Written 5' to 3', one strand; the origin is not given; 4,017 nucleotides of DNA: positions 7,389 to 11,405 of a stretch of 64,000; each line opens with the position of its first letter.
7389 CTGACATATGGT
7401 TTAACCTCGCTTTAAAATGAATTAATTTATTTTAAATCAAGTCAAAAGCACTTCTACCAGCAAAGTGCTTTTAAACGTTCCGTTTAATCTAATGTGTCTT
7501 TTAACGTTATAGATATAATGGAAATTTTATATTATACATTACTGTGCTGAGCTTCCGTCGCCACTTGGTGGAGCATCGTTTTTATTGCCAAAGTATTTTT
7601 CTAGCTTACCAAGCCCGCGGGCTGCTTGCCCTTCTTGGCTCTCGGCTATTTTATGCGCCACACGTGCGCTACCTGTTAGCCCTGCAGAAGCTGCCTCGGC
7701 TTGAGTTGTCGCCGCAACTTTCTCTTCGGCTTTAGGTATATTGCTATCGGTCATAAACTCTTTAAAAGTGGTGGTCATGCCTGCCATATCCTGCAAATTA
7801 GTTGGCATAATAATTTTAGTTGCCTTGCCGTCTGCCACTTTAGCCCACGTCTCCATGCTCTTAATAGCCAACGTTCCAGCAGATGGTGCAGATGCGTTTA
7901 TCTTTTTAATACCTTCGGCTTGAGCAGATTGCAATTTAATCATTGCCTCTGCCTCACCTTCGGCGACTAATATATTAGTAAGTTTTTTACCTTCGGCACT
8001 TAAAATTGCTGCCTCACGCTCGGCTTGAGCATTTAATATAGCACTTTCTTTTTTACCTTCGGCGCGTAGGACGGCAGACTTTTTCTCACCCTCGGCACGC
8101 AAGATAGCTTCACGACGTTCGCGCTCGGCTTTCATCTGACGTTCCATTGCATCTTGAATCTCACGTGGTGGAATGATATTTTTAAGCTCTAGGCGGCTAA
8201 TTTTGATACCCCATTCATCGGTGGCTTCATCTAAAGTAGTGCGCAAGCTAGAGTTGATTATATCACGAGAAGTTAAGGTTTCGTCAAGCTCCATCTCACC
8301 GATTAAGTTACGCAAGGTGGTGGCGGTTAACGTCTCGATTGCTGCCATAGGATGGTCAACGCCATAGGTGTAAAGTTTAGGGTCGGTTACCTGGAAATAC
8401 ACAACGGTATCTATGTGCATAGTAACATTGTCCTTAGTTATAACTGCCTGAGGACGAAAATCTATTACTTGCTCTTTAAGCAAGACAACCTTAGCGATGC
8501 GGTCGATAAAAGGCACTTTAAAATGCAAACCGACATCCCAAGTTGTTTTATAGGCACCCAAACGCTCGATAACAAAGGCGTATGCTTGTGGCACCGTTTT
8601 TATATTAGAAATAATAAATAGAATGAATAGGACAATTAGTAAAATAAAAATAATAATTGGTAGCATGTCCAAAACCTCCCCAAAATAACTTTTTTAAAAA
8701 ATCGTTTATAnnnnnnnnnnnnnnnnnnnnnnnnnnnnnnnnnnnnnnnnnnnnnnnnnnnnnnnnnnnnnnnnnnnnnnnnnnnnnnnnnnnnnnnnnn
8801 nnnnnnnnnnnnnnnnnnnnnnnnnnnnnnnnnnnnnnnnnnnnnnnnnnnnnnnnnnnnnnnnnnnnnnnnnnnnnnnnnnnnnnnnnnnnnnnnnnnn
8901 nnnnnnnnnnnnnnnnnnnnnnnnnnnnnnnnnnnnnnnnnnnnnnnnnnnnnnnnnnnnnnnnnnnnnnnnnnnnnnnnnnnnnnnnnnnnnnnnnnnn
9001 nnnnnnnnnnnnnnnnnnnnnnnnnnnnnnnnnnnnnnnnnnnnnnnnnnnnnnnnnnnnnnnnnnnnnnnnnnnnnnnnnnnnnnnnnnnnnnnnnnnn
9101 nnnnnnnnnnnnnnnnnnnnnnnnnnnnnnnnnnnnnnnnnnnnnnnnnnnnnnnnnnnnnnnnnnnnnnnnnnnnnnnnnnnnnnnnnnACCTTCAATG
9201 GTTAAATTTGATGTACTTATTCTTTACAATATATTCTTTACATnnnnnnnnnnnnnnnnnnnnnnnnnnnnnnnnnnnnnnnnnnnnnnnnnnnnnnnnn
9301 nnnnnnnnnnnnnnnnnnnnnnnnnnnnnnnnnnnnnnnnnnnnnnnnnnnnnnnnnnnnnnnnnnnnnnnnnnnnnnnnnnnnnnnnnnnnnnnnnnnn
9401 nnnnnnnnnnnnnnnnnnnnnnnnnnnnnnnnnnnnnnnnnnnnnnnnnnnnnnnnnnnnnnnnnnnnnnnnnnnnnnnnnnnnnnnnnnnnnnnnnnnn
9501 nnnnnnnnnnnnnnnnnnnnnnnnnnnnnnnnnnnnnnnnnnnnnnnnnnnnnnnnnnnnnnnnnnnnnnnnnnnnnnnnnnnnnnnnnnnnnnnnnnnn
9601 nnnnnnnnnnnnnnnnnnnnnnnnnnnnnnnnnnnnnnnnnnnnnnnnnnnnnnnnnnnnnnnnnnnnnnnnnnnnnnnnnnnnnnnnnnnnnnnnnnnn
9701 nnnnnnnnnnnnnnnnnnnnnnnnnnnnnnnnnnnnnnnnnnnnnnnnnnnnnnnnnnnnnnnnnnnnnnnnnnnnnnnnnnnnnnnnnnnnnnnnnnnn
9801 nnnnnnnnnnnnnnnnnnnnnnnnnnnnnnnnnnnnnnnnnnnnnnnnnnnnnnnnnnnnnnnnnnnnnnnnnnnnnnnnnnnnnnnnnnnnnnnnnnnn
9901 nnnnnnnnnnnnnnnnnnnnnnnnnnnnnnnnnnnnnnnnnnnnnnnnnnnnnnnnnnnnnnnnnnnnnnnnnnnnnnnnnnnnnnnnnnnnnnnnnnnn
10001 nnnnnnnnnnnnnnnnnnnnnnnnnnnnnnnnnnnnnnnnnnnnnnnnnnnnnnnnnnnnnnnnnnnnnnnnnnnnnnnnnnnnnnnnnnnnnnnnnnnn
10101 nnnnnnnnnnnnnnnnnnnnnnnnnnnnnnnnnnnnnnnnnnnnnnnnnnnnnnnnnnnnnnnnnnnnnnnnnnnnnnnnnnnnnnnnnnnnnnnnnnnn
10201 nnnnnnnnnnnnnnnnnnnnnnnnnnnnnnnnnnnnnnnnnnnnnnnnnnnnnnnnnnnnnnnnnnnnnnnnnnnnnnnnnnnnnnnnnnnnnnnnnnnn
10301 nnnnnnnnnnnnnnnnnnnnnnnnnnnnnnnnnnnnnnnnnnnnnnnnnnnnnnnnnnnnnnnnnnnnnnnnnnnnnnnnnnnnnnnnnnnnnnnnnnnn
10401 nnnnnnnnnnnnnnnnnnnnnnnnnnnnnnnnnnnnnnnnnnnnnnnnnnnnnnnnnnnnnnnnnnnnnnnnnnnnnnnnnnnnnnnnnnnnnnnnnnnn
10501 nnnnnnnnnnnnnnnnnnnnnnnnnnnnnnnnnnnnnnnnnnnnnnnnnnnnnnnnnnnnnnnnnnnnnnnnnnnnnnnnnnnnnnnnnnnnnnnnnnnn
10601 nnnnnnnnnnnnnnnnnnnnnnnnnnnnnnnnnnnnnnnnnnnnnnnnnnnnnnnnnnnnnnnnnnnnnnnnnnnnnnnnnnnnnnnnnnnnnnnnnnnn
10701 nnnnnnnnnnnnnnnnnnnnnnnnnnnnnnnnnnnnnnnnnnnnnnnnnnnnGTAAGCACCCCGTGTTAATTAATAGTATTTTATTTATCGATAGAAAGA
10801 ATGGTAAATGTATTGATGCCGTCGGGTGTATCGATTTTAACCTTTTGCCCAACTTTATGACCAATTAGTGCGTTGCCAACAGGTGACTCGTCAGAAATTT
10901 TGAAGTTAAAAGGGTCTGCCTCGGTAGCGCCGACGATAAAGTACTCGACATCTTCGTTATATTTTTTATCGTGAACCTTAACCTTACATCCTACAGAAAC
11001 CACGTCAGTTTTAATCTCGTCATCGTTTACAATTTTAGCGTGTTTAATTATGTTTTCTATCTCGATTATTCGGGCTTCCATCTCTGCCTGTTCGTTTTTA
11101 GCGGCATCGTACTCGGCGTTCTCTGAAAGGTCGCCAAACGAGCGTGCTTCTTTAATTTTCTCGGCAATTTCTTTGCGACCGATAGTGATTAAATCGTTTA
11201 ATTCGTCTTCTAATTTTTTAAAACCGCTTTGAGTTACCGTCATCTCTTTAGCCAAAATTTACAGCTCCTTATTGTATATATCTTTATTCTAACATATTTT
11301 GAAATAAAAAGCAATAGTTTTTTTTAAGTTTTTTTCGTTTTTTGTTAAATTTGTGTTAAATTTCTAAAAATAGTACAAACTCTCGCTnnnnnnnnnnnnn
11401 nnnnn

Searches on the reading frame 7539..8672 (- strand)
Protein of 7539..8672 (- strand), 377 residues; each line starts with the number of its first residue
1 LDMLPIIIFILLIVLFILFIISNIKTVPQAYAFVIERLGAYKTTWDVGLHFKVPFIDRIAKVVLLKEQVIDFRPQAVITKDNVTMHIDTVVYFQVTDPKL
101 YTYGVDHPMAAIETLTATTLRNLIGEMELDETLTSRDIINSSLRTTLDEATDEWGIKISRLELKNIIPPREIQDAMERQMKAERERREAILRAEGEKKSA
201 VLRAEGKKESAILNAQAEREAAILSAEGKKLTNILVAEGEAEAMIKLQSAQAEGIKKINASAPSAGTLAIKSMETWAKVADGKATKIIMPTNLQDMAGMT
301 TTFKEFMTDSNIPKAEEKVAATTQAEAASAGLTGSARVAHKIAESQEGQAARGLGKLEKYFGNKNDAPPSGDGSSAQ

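Call 58: search_protein_families(library=pfam, proteins=[window:7539-8672:-], max_evalue=0.001)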
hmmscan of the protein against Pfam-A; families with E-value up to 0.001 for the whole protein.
window:7539-8672:- (377 aa): 1 family
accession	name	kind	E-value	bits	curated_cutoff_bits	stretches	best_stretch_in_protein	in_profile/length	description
PF01145.31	Band_7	-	7.2e-42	143.9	23.6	1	26-197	2-176/176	SPFH domain / Band 7 family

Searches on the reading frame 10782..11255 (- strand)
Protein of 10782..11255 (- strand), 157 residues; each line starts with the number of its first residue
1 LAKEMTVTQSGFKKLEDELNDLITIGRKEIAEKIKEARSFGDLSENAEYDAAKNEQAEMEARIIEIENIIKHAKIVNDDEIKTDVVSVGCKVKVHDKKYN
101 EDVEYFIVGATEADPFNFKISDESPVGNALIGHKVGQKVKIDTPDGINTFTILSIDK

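Call 6: search_protein_families(library=pfam, proteins=[window:10782-11255:-], max_evalue=0.01)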
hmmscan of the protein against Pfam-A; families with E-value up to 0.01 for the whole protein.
window:10782-11255:- (157 aa): 2 families
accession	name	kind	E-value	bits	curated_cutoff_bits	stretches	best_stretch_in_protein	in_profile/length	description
PF03449.20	GreA_GreB_N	-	1.2e-28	99.5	24.5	1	7-75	3-71/71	Transcription elongation factor, N-terminal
PF01272.25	GreA_GreB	-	1e-24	86.7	26.9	1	83-156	3-76/77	Transcription elongation factor, GreA/GreB, C-term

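Call 7: search_protein_families(library=ncbifam, proteins=[window:10782-11255:-], max_evalue=0.01)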
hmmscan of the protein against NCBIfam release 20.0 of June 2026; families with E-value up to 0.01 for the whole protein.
window:10782-11255:- (157 aa): 13 families
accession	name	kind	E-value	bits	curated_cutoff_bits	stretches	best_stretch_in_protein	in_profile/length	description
NF001263.0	PRK00226.1-4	equivalog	3.6e-60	202.4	145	1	2-156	4-158/160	transcription elongation factor GreA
TIGR01462.1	greA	subfamily_domain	2e-55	187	139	1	7-155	2-150/151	transcription elongation factor GreA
NF001261.0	PRK00226.1-2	equivalog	1.7e-47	161.2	167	1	4-155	3-154/157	transcription elongation factor GreA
NF001260.0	PRK00226.1-1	equivalog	6.2e-44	149.4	234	1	3-157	4-158/160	transcription elongation factor GreA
NF001264.0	PRK00226.1-5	equivalog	7.3e-38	129.8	180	1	4-155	3-155/158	transcription elongation factor GreA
NF001262.0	PRK00226.1-3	equivalog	6.5e-32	110.5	161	1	6-148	8-151/165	transcription elongation factor GreA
NF011309.0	PRK14720.1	equivalog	3.3e-31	108.2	714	1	5-156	750-901/906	transcription elongation factor GreA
NF002506.1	PRK01885.1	equivalog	9.3e-30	103.4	188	1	6-156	4-153/156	transcription elongation factor GreB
TIGR01461.1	greB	equivalog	2.9e-26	92.1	171.05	1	6-156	4-153/156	transcription elongation factor GreB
NF004969.0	PRK06330.1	equivalog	9.3e-25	87.4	697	1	6-142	568-703/718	transcript cleavage factor/unknown domain fusion protein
NF004396.0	PRK05753.1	equivalog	1e-13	51.3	109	1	53-154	22-124/137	nucleoside diphosphate kinase regulator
NF004548.0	PRK05892.1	equivalog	1.1e-12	48.2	126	1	6-155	7-154/158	nucleoside diphosphate kinase regulator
NF004973.0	PRK06342.1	equivalog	1.8e-09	37.5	159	1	22-141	31-149/160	transcription elongation factor GreA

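Call 11: find_encoding_contigs(protein=window:10782-11255:-, flank=3000, max_places=6)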
Protein window:10782-11255:- (157 aa): 1 contig read that carries it; 1 place shown.
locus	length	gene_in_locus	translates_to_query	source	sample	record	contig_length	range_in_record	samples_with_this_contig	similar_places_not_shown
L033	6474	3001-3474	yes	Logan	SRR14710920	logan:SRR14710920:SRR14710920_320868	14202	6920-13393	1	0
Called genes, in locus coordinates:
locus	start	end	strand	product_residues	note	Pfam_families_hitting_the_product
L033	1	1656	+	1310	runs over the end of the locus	PF25596:CPSase_L_D1, PF02786:CPSase_L_D2, PF02787:CPSase_L_D3, PF25596:CPSase_L_D1, PF02655:ATP-grasp_3, PF02786:CPSase_L_D2, PF15632:ATPgrasp_Ter, PF02142:MGS, +5 more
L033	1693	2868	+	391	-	PF00155:Aminotran_1_2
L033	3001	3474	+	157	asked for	PF03449:GreA_GreB_N, PF01272:GreA_GreB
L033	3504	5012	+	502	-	PF01409:tRNA-synt_2d (faint), PF01336:tRNA_anti-codon, PF00152:tRNA-synt_2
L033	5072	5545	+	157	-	PF01957:NfeD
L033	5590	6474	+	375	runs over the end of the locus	PF01145:Band_7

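Call 23: find_homologous_proteins(query=window:10782-11255:-, max_evalue=1e-30)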
Query window:10782-11255:- (157 aa): 6972 proteins with E <= 1e-30 among 8000 candidates; the best 120 are listed.
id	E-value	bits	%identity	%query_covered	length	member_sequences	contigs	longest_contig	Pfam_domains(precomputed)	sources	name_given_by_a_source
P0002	7.7e-94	329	100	100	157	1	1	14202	PF01272.26,PF03449.21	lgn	-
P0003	1.5e-93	328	99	100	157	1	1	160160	PF01272.26,PF03449.21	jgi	jgi:transcription elongation factor GreA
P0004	2.1e-91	321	100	97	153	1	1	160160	PF01272.26,PF03449.21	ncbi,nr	ncbi:MAG: transcription elongation factor GreA [Clostridiales bacterium]|nr:transcription elongation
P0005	1.8e-56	208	63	98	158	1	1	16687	PF01272.26,PF03449.21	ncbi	-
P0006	1.4e-54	202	62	98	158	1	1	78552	PF01272.26,PF03449.21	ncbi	-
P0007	2.0e-54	201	62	98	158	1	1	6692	PF01272.26,PF03449.21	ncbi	-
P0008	7.5e-54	199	64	100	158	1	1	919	PF01272.26,PF03449.21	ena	-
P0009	9.4e-54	199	65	99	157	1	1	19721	PF01272.26,PF03449.21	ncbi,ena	-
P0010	2.5e-53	198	61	100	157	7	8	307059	PF01272.26,PF03449.21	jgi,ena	-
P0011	3.3e-53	197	61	100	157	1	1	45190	PF01272.26,PF03449.21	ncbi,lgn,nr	ncbi:MAG: transcription elongation factor GreA [Eubacteriales bacterium]|nr:transcription elongation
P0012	3.8e-53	197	61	97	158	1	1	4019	PF01272.26,PF03449.21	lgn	-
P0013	4.0e-53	197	61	100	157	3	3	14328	PF01272.26,PF03449.21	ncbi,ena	-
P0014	4.1e-53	197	61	99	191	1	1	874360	PF01272.26,PF03449.21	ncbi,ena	-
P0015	4.3e-53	197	63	100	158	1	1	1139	PF01272.26,PF03449.21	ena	-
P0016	5.3e-53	197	61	99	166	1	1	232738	PF01272.26,PF03449.21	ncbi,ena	-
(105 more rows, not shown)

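Call 24: find_encoding_contigs(protein=P0006, flank=10000, max_places=2)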
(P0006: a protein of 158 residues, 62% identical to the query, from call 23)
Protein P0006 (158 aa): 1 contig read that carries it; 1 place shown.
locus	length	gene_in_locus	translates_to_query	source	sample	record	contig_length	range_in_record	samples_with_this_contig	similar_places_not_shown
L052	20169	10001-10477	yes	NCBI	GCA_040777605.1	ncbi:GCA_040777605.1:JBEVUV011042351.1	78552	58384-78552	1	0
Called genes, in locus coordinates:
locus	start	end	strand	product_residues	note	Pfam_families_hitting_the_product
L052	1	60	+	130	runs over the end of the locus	-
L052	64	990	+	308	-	-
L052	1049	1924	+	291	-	PF19293:CdaA_N, PF02457:DAC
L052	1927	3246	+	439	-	PF07949:YbbR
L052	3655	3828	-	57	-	-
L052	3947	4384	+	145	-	PF09580:Spore_YhcN_YlaJ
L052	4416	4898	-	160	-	PF00186:DHFR_1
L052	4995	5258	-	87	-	PF01649:Ribosomal_S20p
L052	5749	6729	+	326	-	PF03418:Peptidase_A25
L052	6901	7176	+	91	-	PF00216:Bac_DNA_binding, PF18291:HU-HIG (weak)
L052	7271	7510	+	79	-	PF01479:S4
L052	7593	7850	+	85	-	PF07873:YabP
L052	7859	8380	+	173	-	PF09578:Spore_YabQ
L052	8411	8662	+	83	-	PF04977:DivIC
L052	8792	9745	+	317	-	-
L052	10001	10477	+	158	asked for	PF03449:GreA_GreB_N, PF01272:GreA_GreB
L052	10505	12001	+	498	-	PF01336:tRNA_anti-codon, PF00152:tRNA-synt_2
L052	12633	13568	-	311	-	PF01381:HTH_3, PF12844:HTH_19, PF13560:HTH_31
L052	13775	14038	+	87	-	-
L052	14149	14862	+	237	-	-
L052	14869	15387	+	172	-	-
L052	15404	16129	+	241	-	-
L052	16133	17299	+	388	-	-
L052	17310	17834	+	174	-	PF09419:PGP_phosphatase, PF00702:Hydrolase, PF13419:HAD_2, PF13242:Hydrolase_like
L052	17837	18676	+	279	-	PF08501:Shikimate_dh_N, PF01488:Shikimate_DH, PF18317:SDH_C (faint)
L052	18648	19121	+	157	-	-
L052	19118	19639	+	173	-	PF01202:SKI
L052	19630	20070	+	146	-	PF01220:DHquinase_II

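Call 25: find_encoding_contigs(protein=P0005, flank=10000, max_places=2)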
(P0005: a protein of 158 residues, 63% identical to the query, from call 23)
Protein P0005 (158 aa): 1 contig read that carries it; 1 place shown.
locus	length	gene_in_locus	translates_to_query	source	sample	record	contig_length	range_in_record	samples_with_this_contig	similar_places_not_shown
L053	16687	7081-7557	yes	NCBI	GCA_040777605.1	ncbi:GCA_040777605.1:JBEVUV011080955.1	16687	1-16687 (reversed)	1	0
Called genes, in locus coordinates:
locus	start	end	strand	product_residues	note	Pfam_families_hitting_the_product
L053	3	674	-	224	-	?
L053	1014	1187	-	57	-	-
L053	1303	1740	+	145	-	PF09580:Spore_YhcN_YlaJ (weak)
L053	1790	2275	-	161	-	PF00186:DHFR_1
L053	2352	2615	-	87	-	PF01649:Ribosomal_S20p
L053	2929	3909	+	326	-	PF03418:Peptidase_A25, PF06866:DUF1256 (faint), PF03418:Peptidase_A25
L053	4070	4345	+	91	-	PF00216:Bac_DNA_binding, PF18291:HU-HIG (weak)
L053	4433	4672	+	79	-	PF01479:S4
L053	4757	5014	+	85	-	PF07873:YabP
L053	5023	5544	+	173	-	PF09578:Spore_YabQ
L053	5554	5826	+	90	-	PF04977:DivIC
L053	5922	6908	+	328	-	-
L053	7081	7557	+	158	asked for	PF03449:GreA_GreB_N, PF01272:GreA_GreB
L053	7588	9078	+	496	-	PF01336:tRNA_anti-codon, PF00152:tRNA-synt_2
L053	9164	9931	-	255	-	PF03883:H2O2_YaaD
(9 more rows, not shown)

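Call 26: find_encoding_contigs(protein=P0009, flank=10000, max_places=2)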
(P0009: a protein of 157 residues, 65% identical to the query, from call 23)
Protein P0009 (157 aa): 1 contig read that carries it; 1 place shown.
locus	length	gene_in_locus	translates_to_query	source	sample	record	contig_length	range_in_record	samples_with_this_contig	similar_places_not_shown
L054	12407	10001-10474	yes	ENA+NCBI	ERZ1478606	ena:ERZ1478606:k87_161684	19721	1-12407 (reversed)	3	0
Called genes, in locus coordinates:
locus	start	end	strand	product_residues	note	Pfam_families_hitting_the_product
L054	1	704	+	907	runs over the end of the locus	-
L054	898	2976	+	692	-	PF00009:GTP_EFTU, PF22042:EF-G_D2, PF03144:GTP_EFTU_D2, PF14492:EFG_III, PF03764:EFG_IV, PF00679:EFG_C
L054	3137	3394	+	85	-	-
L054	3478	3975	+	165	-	PF16112:DUF4830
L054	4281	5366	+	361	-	PF17853:GGDEF_2, PF13556:HTH_30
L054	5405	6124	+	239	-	PF02463:SMC_N (faint), PF00005:ABC_tran, PF13304:AAA_21 (faint)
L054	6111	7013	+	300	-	PF18075:FtsX_ECD, PF02687:FtsX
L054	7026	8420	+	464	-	-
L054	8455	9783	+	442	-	PF00595:PDZ, PF13180:PDZ_2, PF17820:PDZ_6, PF03572:Peptidase_S41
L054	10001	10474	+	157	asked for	PF03449:GreA_GreB_N, PF01272:GreA_GreB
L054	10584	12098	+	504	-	PF01336:tRNA_anti-codon, PF00152:tRNA-synt_2, PF01409:tRNA-synt_2d (faint)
